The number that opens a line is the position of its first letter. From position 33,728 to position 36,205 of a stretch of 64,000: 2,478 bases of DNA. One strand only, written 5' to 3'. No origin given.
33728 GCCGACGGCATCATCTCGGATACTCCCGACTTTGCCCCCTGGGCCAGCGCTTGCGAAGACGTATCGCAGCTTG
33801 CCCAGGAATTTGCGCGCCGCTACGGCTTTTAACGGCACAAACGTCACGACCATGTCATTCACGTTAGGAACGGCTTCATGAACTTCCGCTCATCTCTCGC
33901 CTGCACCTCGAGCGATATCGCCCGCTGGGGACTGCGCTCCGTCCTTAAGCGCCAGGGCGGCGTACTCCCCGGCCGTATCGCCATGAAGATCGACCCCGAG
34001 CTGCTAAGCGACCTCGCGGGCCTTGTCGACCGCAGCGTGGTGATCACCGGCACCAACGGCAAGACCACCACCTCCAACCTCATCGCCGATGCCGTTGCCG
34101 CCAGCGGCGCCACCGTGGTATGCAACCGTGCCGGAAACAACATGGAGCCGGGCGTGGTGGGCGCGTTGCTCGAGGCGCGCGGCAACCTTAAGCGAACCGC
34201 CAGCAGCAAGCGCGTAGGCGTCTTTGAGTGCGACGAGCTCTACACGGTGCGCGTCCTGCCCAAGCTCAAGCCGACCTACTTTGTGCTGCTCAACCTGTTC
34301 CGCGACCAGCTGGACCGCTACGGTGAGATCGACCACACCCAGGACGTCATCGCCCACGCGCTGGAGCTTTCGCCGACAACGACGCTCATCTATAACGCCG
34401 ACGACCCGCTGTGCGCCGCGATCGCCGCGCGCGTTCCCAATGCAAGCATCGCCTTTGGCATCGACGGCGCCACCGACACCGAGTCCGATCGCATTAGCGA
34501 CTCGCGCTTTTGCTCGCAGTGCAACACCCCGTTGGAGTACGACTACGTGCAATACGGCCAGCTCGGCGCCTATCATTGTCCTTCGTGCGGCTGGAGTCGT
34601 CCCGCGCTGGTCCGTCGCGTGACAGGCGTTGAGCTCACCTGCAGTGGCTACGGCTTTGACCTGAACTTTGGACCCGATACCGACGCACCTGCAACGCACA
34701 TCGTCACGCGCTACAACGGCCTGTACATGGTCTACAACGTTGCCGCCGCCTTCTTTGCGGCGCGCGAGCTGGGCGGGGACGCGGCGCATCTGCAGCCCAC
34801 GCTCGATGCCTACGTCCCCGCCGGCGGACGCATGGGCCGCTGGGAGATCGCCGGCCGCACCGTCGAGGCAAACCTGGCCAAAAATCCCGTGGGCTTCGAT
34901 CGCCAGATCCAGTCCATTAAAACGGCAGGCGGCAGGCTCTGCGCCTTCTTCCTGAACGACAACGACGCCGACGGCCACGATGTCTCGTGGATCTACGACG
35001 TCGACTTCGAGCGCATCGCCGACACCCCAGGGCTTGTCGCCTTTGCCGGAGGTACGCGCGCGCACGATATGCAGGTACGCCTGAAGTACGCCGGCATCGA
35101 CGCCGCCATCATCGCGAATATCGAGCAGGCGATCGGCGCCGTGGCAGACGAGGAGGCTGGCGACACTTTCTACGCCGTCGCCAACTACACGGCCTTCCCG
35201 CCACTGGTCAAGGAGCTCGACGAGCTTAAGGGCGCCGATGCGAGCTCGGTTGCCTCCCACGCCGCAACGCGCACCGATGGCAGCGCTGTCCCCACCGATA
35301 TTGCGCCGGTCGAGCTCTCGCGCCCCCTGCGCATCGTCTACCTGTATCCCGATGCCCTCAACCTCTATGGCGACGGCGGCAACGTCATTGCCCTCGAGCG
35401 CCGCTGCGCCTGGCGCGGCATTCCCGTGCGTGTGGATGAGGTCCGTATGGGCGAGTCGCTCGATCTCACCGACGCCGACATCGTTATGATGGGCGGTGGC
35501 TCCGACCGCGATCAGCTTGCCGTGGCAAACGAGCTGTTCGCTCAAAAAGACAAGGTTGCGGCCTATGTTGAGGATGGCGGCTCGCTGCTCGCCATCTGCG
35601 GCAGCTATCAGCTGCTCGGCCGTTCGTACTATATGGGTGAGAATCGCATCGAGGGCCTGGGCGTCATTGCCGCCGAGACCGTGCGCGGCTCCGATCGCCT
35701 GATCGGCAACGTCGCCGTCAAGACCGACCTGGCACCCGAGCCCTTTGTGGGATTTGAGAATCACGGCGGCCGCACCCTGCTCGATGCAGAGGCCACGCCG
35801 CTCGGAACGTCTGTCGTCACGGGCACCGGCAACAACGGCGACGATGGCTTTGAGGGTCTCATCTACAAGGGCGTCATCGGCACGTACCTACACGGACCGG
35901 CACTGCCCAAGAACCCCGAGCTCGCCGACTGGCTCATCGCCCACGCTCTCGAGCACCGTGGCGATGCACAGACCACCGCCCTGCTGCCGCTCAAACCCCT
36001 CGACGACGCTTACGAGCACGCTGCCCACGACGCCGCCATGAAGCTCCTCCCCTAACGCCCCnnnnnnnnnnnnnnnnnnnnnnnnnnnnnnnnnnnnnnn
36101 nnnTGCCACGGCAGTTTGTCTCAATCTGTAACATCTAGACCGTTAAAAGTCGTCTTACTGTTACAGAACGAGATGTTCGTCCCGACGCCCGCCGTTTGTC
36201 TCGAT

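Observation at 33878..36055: MurT and GatD fused in one 725-aa polypeptide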

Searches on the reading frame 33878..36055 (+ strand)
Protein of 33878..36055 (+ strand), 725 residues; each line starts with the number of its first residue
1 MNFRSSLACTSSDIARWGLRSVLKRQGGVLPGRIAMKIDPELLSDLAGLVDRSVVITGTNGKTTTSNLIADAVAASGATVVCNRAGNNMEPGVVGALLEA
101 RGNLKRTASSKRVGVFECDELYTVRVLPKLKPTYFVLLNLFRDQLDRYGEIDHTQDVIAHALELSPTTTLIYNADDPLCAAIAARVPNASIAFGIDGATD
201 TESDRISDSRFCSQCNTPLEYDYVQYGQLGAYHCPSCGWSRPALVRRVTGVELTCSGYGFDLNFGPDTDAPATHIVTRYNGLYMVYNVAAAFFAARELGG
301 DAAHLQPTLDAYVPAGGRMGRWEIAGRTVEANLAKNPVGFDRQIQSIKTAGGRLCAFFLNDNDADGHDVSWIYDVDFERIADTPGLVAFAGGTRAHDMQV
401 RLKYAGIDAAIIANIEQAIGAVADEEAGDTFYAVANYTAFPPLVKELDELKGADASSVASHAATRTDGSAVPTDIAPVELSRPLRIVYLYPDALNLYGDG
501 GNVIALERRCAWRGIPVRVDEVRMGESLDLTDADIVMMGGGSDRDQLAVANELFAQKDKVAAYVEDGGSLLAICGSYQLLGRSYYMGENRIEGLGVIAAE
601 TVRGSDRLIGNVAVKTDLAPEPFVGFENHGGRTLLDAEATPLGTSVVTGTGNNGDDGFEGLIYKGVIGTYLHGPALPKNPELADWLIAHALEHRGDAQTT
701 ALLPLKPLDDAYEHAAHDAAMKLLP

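Call 3: search_protein_families(library=pfam, proteins=[window:33878-36055:+], max_evalue=0.01)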
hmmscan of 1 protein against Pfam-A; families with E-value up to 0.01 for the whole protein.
window:33878-36055:+ (725 aa): 4 families
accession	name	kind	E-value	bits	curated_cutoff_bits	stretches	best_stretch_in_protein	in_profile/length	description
PF07685.20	GATase_3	-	1.6e-36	126.2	27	1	485-679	1-195/196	CobB/CobQ-like glutamine amidotransferase domain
PF08353.15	MurT_C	-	1.1e-27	96.6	25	1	333-439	1-109/110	MurT ligase C-terminal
PF08245.18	Mur_ligase_M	-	5.5e-13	49.8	24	1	56-215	1-168/200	Mur ligase middle domain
PF12773.13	DZR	-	0.0024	18.4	27.3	1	207-239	10-32/45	Double zinc ribbon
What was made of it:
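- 33878..35221 (+): MurT half (aa 1-448): Mur-ligase central domain plus MurT_C domain. Pfam PF08245 at 56-215 and PF08353 at 333-439 (call 3).
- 34511..34588 (+): Cys4 zinc-ribbon insert of MurT (C212, C215, C234, C237). Weak Pfam DZR hit at 207-239 (call 3).
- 35327..35962 (+): GatD half (aa 484-695): class-I, CobQ-type glutamine amidotransferase domain. Pfam PF07685, 126 bits (call 3).
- On MurT (lipid II isoglutaminyl synthase, ligase subunit): PF08245 at aa 56-215, 49.8 bits against a cut-off of 24 (call 3). PF08353 at aa 333-439, 96.6 bits against a cut-off of 25 (call 3).
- On GatD (lipid II isoglutaminyl synthase, glutaminase subunit): PF07685 at aa 485-679, 126 bits against a cut-off of 27 (call 3).
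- Checked: Pfam finds Mur_ligase_M (aa 56-215, 49.8 bits), MurT_C (333-439, 96.6 bits) and GATase_3 (485-679, 126.2 bits), all above gathering cut-offs (call 3).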

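Call 4: search_protein_families(library=ncbifam, proteins=[window:33878-36055:+], max_evalue=0.01)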
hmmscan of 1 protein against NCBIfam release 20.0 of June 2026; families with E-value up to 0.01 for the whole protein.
window:33878-36055:+ (725 aa): 22 families
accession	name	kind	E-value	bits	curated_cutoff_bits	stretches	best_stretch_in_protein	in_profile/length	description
NF052464.1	L2IsogltmlsynMurTStaph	equivalog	9e-78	262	800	1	14-448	12-429/435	lipid II isoglutaminyl synthase subunit MurT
NF045635.1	isoglutsynth_MurT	equivalog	1.5e-69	235.1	800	1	1-442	1-431/447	lipid II isoglutaminyl synthase subunit MurT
NF052463.1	L2IsogltmlsynGatDStaph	equivalog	1.8e-56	191.6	450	1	484-695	2-210/237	lipid II isoglutaminyl synthase subunit GatD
NF045636.1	isoglutsynth_GatD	equivalog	9.3e-53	179.2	400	1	483-695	17-230/258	lipid II isoglutaminyl synthase subunit GatD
NF053645.1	pMurC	equivalog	1.1e-22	80.4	560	1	54-355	105-393/492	pseudomurein biosynthesis peptide ligase pMurC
NF001989.1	PRK00784.1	equivalog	3e-12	46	273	1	521-697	277-444/480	cobyric acid synthase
TIGR01082.1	murC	equivalog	3e-11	43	335.1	1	42-197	92-235/449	UDP-N-acetylmuramate--L-alanine ligase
TIGR00313.1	cobQ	equivalog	3.8e-11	42.5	309.9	1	529-684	281-433/477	cobyric acid synthase CobQ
NF001126.0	PRK00139.1-4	equivalog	5.1e-09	35.2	373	0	54-79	107-132/486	UDP-N-acetylmuramoyl-L-alanyl-D-glutamate--2,6-diaminopimelate ligase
TIGR01087.1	murD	equivalog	6.3e-09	35.4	211.95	1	50-186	103-227/441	UDP-N-acetylmuramoyl-L-alanine--D-glutamate ligase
NF008896.0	PRK11929.1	equivalog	2.6e-08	32.2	1023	1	54-324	607-830/965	bifunctional UDP-N-acetylmuramoyl-L-alanyl-D-glutamate--2,6-diaminopimelate ligase MurE/UDP-N-acetylmuramoyl-tripeptide--D-alanyl-D-alanine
TIGR01085.1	murE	subfamily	4.7e-08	32.4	257.3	1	54-78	88-112/472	UDP-N-acetylmuramyl-tripeptide synthetase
TIGR01143.1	murF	subfamily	5.3e-08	32.2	288.6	1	53-209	76-228/418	UDP-N-acetylmuramoyl-tripeptide--D-alanyl-D-alanine ligase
NF001124.0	PRK00139.1-2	equivalog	5.7e-07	28.6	476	0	53-79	111-137/500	UDP-N-acetylmuramoyl-L-alanyl-D-glutamate--2,6-diaminopimelate ligase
NF001123.0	PRK00139.1-1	equivalog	6.6e-07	28.3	586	1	54-202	110-266/493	UDP-N-acetylmuramoyl-L-alanyl-D-glutamate--2,6-diaminopimelate ligase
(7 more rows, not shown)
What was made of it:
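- On MurT (lipid II isoglutaminyl synthase, ligase subunit): 262 and 235 bits against a cut-off of 800 (call 4).
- On GatD (lipid II isoglutaminyl synthase, glutaminase subunit): 192 and 179 bits against cut-offs of 450 and 400 (call 4).
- The NCBIfam equivalog models for MurT and GatD score far below their trusted cut-offs (262 vs 800 bits; 192 vs 450 bits; call 4), so the assignment rests on 30-40% identity plus motif conservation.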

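Call 5: search_solved_structures(query=window:33878-36055:+, show_alignments=3)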
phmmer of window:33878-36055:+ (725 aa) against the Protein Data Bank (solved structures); distinct sequences matched with E-value up to 0.001: 19.
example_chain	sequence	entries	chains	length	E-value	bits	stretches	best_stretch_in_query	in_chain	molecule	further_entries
7q8e_A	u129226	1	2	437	6.4e-69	236.2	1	12-448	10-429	Lipid II isoglutaminyl synthase (glutamine-hydrolyzing) subunit MurT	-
6gs2_B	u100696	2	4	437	8.7e-69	235.8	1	12-448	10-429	SA1708 protein | DUF1727 domain-containing protein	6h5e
6fqb_A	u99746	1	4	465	5.2e-60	206.8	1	22-440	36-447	Mur ligase family protein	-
9sq9_A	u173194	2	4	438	1.4e-48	169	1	35-440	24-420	Lipid II isoglutaminyl synthase (glutamine-hydrolyzing) subunit MurT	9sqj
5n9m_A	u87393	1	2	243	1.4e-46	162.3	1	484-695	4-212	Cobyric acid synthase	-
6gs2_A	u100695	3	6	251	1.6e-46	162.2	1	484-695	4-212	SA1707 protein | Lipid II isoglutaminyl synthase (glutamine-hydrolyzing) subunit GatD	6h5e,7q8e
6fqb_E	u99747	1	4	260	1.9e-44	155.3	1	483-694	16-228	Cobyric acid synthase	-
9sq9_C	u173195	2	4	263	2.7e-44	154.8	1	484-694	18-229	Lipid II isoglutaminyl synthase (glutamine-hydrolyzing) subunit GatD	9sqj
6vr7_A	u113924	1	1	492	6.4e-14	54.4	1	54-354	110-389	Mur ligase middle domain protein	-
7b6o_A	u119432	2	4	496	2.6e-05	26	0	52-190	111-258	UDP-N-acetylmuramoyl-L-alanyl-D-glutamate-2,6-diaminopimelate ligase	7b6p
5vvw_A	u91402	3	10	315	5.7e-05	24.8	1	30-203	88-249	UDP-N-acetylmuramate--L-alanine ligase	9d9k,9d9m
8egm_A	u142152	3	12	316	5.7e-05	24.8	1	30-203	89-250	UDP-N-acetylmuramate--L-alanine ligase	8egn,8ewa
7b53_A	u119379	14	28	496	7.7e-05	24.4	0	52-190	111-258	UDP-N-acetylmuramoyl-L-alanyl-D-glutamate--2,6-diaminopimelate ligase | UDP-N-acetylmuramoyl-L-alanyl-D-glutamate-2,6-diaminopimelate ligase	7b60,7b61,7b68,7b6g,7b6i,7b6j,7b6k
1e8c_A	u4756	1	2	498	7.8e-05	24.4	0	52-190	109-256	UDP-N-ACETYLMURAMOYLALANYL-D-GLUTAMATE--2,6-DIAMINOPIMELATE LIGASE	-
6x9f_A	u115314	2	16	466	0.00013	23.6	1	31-203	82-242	UDP-N-acetylmuramate--L-alanine ligase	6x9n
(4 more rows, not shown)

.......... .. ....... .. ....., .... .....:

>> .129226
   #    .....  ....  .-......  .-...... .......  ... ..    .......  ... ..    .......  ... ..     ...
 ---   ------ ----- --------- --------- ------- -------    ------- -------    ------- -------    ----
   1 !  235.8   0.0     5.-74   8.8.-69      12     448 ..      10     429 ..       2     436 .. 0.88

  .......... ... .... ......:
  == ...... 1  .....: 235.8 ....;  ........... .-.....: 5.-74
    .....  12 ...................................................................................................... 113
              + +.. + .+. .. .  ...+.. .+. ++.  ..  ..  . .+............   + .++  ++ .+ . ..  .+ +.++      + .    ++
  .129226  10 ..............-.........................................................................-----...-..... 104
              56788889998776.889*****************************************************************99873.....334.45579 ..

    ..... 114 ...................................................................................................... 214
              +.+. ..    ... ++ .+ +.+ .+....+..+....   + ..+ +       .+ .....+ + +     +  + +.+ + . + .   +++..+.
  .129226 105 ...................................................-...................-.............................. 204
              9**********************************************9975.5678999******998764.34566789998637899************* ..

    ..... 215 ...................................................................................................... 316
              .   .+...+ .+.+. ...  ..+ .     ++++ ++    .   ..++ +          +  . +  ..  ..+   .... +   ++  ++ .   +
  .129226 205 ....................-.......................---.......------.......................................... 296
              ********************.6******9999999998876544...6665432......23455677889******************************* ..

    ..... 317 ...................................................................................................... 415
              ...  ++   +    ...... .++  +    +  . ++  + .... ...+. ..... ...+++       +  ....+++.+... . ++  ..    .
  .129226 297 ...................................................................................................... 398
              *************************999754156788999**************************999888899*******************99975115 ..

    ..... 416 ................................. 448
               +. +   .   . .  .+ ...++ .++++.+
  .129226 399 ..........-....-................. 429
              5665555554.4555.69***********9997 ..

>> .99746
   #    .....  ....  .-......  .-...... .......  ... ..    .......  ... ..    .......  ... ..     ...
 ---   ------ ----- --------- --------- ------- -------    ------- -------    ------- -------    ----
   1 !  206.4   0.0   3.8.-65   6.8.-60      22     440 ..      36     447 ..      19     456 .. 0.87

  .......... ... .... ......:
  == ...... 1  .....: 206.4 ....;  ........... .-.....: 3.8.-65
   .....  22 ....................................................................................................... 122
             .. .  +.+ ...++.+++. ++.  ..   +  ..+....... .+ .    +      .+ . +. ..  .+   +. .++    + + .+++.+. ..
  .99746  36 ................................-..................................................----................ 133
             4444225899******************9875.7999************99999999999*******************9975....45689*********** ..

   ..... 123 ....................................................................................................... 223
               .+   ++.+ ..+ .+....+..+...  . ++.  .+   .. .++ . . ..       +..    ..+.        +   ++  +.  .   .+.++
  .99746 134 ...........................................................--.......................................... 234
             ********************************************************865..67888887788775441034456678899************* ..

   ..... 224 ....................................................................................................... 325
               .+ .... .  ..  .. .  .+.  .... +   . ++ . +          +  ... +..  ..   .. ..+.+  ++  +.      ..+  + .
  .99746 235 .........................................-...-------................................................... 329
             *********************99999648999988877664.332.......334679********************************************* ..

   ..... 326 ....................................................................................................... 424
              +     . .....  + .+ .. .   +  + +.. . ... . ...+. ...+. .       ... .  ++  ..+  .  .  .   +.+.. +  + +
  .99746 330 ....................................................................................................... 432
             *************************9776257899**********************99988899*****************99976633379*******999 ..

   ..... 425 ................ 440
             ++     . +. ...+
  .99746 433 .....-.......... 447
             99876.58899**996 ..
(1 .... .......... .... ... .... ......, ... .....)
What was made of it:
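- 33878..35221 (+): 7q8e_A E=6.4e-69 over aa 12-448 (call 5).
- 34979..34981 (+): Codon for D368, equivalent of S. aureus MurT D349 (third member of the GatD catalytic triad). HMMER alignment to 7q8e_A: GHD aligns with GRD (call 5).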
